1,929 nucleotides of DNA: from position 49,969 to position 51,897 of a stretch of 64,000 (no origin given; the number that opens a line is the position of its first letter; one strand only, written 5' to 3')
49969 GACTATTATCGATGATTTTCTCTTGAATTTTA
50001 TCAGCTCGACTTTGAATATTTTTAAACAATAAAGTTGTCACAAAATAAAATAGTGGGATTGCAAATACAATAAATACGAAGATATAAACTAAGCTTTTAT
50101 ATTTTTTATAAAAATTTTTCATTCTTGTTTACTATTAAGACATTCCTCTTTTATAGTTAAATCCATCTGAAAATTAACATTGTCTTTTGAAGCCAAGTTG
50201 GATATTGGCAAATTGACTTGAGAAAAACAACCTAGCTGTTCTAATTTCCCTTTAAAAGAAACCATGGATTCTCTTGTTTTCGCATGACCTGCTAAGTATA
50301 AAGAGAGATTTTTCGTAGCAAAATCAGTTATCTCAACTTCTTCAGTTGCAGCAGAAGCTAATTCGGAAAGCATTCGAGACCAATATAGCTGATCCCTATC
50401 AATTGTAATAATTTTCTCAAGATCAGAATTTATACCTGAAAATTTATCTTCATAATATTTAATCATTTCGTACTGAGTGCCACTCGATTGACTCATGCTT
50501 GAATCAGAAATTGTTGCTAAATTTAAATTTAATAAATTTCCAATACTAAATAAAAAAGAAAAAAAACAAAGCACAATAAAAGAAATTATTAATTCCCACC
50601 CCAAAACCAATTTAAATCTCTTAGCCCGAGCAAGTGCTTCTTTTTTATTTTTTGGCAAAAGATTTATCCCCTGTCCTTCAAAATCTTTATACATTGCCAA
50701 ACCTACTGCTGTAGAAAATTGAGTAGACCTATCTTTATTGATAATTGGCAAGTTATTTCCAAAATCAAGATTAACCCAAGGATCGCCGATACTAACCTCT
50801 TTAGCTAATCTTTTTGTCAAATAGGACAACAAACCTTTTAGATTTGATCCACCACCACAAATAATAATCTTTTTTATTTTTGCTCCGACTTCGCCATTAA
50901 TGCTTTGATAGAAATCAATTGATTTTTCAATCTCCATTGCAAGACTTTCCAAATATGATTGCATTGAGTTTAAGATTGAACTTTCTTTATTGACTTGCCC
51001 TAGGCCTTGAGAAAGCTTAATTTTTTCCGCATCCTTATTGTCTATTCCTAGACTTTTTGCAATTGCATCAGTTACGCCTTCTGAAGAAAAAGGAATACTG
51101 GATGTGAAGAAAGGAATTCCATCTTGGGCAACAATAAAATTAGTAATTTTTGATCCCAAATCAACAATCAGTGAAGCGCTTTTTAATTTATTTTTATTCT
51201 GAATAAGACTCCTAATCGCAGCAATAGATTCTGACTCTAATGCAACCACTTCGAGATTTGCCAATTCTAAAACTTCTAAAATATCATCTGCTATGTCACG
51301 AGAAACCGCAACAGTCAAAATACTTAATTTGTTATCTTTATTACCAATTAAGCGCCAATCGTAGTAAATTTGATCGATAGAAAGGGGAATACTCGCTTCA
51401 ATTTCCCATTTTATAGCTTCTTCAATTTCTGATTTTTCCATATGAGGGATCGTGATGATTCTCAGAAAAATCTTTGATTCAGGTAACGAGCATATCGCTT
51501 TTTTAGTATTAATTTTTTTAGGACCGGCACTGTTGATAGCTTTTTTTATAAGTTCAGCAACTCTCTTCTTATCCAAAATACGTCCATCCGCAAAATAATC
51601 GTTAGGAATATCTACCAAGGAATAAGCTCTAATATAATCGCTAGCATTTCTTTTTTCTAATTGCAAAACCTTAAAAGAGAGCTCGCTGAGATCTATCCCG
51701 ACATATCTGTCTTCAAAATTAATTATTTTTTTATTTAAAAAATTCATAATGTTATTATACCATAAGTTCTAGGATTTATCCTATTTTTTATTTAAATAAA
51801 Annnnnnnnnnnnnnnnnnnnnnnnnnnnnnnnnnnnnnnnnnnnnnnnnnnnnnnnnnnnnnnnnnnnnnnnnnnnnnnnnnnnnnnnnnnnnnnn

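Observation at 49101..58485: Second, pilin-less pilus/T2SS-like cluster with a PilM-PilN fusion: candidate competence or secretion pseudopilus distinct from the main T4aP operon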

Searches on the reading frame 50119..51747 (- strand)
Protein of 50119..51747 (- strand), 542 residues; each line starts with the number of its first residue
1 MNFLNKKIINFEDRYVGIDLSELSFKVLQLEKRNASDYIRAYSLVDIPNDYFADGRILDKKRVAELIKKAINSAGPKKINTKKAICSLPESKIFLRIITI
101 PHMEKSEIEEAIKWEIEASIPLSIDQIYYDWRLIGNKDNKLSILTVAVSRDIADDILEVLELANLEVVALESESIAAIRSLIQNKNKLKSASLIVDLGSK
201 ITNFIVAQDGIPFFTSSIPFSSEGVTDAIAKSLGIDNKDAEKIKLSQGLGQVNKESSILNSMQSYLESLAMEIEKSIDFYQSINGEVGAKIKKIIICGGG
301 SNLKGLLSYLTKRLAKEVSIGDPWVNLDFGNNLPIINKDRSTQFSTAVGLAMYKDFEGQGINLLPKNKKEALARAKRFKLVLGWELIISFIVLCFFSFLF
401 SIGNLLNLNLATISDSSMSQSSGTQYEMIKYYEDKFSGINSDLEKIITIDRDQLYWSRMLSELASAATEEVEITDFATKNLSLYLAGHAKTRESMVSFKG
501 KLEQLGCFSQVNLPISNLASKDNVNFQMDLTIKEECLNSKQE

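Call 5: search_protein_families(library=pfam, proteins=[window:50119-51747:-], max_evalue=0.1)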
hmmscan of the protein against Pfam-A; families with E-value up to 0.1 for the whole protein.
window:50119-51747:- (542 aa): 8 families
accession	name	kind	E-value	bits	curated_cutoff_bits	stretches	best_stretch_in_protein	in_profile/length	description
PF11104.14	PilM_2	-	3.8e-45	154.7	27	1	17-352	1-337/340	Type IV pilus assembly protein PilM;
PF14450.12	FtsA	-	9.1e-16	58.8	31.8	1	194-349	2-127/127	Cell division protein FtsA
PF25216.1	Volactin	-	2.6e-05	24.3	35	1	195-316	171-293/321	Volactin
PF05137.18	PilN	-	0.00016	22.1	22.8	1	458-531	1-77/78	Fimbrial assembly protein (PilN)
PF05134.19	T2SSL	-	0.0063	16.4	25.5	1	86-169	51-130/231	Type II secretion system (T2SS), protein L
PF21522.3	MreB-like_C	-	0.0064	17.5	27.8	1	194-303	1-116/123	Archaeal actin homologue MreB-like, C-terminal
PF06723.19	MreB_Mbl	-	0.011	15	27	0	257-322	241-305/327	MreB/Mbl protein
PF12729.13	4HB_MCP_1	-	0.043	13.8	27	1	386-451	8-73/181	Four helix bundle sensory module for signal transduction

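Call 6: search_protein_families(library=ncbifam, proteins=[window:50119-51747:-], max_evalue=0.1)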
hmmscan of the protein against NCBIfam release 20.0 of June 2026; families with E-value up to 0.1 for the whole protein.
window:50119-51747:- (542 aa): 8 families
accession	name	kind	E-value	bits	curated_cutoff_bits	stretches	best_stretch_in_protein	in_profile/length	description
TIGR01175.1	pilM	subfamily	3.3e-51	174.3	133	1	15-352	5-345/348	type IV pilus assembly protein PilM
NF045709.1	Amuc_1101_fam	equivalog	5.7e-43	147.6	650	1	59-477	47-472/608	Amuc_1101 family PilM-like pilus complex protein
TIGR01174.1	ftsA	equivalog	5.7e-19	68.4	175.85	2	144-254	151-260/371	cell division protein FtsA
NF007009.0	PRK09472.1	equivalog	1.1e-08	34.5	409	1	145-249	160-263/420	cell division protein FtsA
TIGR02529.1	EutJ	subfamily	2.9e-06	27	152.1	1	156-318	80-222/239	ethanolamine utilization protein EutJ family protein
NF011660.0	PRK15080.1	equivalog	8.3e-05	21.9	182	1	156-318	113-255/277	ethanolamine utilization protein EutJ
TIGR03739.1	PRTRC_D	hypoth_equivalog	0.00023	20.3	214.8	1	181-303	155-286/320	PRTRC system protein D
NF053558.1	BeeR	equivalog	0.026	13.5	530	1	261-317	257-311/349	BeeR family actin-like protein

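Call 14: find_homologous_proteins(query=window:50119-51747:-)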
Query window:50119-51747:- (542 aa): 455 proteins with E <= 0.001 among 8000 candidates; the best 120 are listed.
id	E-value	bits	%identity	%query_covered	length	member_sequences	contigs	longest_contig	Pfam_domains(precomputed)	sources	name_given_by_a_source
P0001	0.0e+0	1161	100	100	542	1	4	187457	PF14450.13,PF11104.15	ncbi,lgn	ncbi:MAG: type IV pilus assembly protein PilM [Candidatus Moraniibacteriota bacterium]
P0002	2.0e-279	946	80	100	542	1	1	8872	PF14450.13,PF11104.15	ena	-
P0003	2.5e-214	731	62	99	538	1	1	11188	PF14450.13,PF11104.15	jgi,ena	-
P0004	1.5e-213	728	63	99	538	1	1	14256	PF25216.1,PF14450.13,PF05137.19,PF11104.15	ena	-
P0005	1.2e-212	725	62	99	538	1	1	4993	PF25216.1,PF05134.20,PF14450.13,PF05137.19,PF11104.15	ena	-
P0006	5.1e-212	723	63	99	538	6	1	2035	PF05134.20,PF14450.13,PF05137.19,PF11104.15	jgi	-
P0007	3.6e-199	681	60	99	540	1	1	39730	PF14450.13,PF05137.19,PF11104.15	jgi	jgi:type IV pilus assembly protein PilM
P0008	6.4e-199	680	60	99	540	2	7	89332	PF14450.13,PF05137.19,PF11104.15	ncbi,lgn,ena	-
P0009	7.0e-148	512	45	99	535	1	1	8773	PF05134.20,PF14450.13,PF11104.15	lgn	-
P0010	9.6e-146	505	46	100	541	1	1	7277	PF14450.13,PF11104.15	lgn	-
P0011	2.7e-143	497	44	99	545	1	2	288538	PF05134.20,PF14450.13,PF11104.15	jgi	jgi:type IV pilus assembly protein PilM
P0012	1.4e-142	494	64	66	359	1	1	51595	PF05134.20,PF14450.13,PF11104.15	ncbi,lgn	-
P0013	1.1e-141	491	64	66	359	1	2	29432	PF14450.13,PF11104.15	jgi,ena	jgi:type IV pilus assembly protein PilM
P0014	4.7e-141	489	64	65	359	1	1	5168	PF14450.13,PF11104.15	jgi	jgi:type IV pilus assembly protein PilM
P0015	5.2e-141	489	63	66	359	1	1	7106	PF14450.13,PF11104.15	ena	-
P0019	1.3e-139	484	63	66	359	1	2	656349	PF14450.13,PF11104.15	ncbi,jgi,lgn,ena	ncbi:MAG: type IV pilus assembly protein PilM [Parcubacteria group bacterium]|jgi:type IV pilus asse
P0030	3.1e-134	467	42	99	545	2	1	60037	PF06723.20,PF14450.13,PF05137.19,PF11104.15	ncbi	-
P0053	3.9e-119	417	55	67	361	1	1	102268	PF25216.1,PF06723.20,PF14450.13,PF11104.15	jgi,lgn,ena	-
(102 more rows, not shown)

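Call 15: find_encoding_contigs(protein=P0019, flank=10000, max_places=2)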
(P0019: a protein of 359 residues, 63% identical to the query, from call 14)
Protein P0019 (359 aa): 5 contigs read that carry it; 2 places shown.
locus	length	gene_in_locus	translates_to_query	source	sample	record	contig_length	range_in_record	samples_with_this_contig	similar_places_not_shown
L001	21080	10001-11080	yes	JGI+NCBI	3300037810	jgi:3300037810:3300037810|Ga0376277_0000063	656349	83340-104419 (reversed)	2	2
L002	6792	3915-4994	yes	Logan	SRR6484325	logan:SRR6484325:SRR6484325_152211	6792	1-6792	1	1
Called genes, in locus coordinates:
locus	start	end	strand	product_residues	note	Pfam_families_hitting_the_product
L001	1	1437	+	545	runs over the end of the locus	PF13229:Beta_helix (weak)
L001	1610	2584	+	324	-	PF00512:HisKA, PF02518:HATPase_c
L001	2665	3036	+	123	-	PF00072:Response_reg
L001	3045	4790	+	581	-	PF05157:MshEN, PF00437:T2SSE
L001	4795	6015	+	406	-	PF28597:T2SSF_N (weak), PF00482:T2SSF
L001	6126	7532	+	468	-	PF13620:CarboxypepD_reg (weak)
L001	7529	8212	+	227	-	-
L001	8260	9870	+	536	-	-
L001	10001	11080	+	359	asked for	PF11104:PilM_2, PF14450:FtsA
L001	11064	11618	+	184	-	-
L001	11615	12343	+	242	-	-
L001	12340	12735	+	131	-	-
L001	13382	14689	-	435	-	PF04294:VanW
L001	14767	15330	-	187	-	PF17886:ArsA_HSP20 (faint), PF00011:HSP20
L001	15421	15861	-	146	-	-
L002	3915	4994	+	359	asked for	PF11104:PilM_2, PF14450:FtsA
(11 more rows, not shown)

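Call 16: find_encoding_contigs(protein=P0011, flank=10000, max_places=2)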
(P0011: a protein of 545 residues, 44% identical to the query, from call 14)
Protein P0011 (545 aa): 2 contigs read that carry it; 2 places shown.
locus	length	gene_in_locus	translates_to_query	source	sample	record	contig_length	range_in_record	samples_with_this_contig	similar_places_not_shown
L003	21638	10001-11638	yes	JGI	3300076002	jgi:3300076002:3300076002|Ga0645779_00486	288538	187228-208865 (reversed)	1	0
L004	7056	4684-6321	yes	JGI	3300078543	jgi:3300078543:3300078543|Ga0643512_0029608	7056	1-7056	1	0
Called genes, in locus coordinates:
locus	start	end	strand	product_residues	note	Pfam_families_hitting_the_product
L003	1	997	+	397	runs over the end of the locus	PF01548:DEDD_Tnp_IS110, PF02371:Transposase_20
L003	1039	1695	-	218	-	PF14294:DUF4372, PF01609:DDE_Tnp_1 (weak)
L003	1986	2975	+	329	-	PF00512:HisKA, PF02518:HATPase_c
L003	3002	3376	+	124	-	PF00072:Response_reg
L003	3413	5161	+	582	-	PF05157:MshEN, PF00437:T2SSE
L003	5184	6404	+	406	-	PF28597:T2SSF_N (weak), PF00482:T2SSF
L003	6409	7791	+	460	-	PF13620:CarboxypepD_reg (faint)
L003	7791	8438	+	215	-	-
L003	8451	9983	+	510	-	-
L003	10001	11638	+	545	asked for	PF11104:PilM_2, PF05134:T2SSL (faint), PF14450:FtsA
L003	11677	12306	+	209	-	-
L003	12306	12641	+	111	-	-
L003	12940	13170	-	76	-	-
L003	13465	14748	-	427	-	PF12229:PG_binding_4, PF04294:VanW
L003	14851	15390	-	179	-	PF17886:ArsA_HSP20 (faint), PF00011:HSP20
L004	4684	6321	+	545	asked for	PF11104:PilM_2, PF05134:T2SSL (faint), PF14450:FtsA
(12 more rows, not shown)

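Call 23: find_encoding_contigs(protein=P0008, flank=10000, max_places=1)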
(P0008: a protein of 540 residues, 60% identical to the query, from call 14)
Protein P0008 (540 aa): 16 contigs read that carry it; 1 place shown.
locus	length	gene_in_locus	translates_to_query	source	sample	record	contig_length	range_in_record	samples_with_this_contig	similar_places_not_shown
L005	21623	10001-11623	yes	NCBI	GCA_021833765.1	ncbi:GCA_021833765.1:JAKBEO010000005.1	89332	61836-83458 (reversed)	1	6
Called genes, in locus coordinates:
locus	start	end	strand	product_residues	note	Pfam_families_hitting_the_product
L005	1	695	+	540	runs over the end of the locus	PF05157:MshEN (weak), PF00437:T2SSE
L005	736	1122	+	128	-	PF00072:Response_reg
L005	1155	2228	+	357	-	PF00437:T2SSE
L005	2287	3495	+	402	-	PF28597:T2SSF_N (weak), PF00482:T2SSF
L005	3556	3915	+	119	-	PF07963:N_methyl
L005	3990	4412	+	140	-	PF07963:N_methyl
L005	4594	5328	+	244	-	PF08713:DNA_alkylation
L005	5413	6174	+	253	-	PF00535:Glycos_transf_2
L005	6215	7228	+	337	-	PF01087:GalP_UDP_transf, PF01230:HIT (faint), PF16268:DUF4921, PF02744:GalP_UDP_tr_C (weak), PF11969:DcpS_C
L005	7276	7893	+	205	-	PF09335:VTT_dom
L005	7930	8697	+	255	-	PF00121:TIM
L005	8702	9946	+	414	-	PF13406:SLT_2 (weak)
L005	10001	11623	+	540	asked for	PF11104:PilM_2, PF14450:FtsA, PF05137:PilN (weak)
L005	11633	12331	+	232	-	-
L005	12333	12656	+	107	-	-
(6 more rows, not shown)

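Call 24: find_encoding_contigs(protein=P0030, flank=10000, max_places=1)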
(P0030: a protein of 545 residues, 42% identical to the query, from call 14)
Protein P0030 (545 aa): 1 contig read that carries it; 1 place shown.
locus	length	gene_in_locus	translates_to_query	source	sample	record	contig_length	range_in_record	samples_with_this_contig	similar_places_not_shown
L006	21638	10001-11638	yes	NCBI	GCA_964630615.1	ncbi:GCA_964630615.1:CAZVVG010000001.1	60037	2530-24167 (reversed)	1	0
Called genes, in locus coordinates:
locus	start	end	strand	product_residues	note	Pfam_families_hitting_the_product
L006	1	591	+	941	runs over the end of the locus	PF00005:ABC_tran (faint), PF02463:SMC_N (faint), PF03193:RsgA_GTPase (faint), PF13191:AAA_16 (faint), PF13481:AAA_25 (faint), PF13555:AAA_29 (faint), PF17760:UvrA_inter, PF17755:UvrA_DNA-bind, +3 more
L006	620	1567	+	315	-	-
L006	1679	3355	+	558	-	PF00118:Cpn60_TCP1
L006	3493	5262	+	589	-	PF05157:MshEN, PF00437:T2SSE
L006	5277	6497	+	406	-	PF00482:T2SSF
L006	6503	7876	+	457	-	PF13620:CarboxypepD_reg (weak)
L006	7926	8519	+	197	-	-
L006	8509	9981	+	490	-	-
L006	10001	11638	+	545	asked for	PF11104:PilM_2, PF06723:MreB_Mbl (faint), PF14450:FtsA, PF05137:PilN (weak)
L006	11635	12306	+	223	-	-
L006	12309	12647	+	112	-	-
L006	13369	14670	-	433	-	PF12229:PG_binding_4, PF04294:VanW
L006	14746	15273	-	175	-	PF17886:ArsA_HSP20 (faint), PF00011:HSP20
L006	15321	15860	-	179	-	-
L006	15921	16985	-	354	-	PF00814:TsaD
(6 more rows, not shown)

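Call 25: find_encoding_contigs(protein=P0053, flank=10000, max_places=1)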
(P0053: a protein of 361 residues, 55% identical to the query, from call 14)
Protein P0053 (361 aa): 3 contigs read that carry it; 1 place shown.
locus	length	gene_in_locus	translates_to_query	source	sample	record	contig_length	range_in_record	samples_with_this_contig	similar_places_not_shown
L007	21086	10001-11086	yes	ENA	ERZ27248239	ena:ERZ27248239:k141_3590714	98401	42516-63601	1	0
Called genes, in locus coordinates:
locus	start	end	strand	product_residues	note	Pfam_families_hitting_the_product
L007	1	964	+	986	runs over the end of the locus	PF00005:ABC_tran (faint), PF02463:SMC_N (faint), PF13191:AAA_16 (faint), PF13481:AAA_25 (faint), PF13555:AAA_29 (faint), PF20703:nSTAND1 (faint), PF17760:UvrA_inter, PF17755:UvrA_DNA-bind, +2 more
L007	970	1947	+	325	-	-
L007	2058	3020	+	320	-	PF00512:HisKA, PF02518:HATPase_c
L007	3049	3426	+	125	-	PF00072:Response_reg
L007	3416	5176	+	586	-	PF05157:MshEN, PF00437:T2SSE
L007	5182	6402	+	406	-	PF00482:T2SSF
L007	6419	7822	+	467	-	PF13620:CarboxypepD_reg (weak)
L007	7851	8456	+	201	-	-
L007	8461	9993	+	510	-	-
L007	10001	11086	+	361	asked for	PF11104:PilM_2, PF06723:MreB_Mbl (faint), PF25216:Volactin (weak), PF14450:FtsA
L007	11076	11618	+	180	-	PF05137:PilN (weak)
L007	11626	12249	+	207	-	-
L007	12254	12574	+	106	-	-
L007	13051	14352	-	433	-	PF12229:PG_binding_4, PF04294:VanW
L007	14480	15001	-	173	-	PF00011:HSP20, PF17886:ArsA_HSP20 (weak)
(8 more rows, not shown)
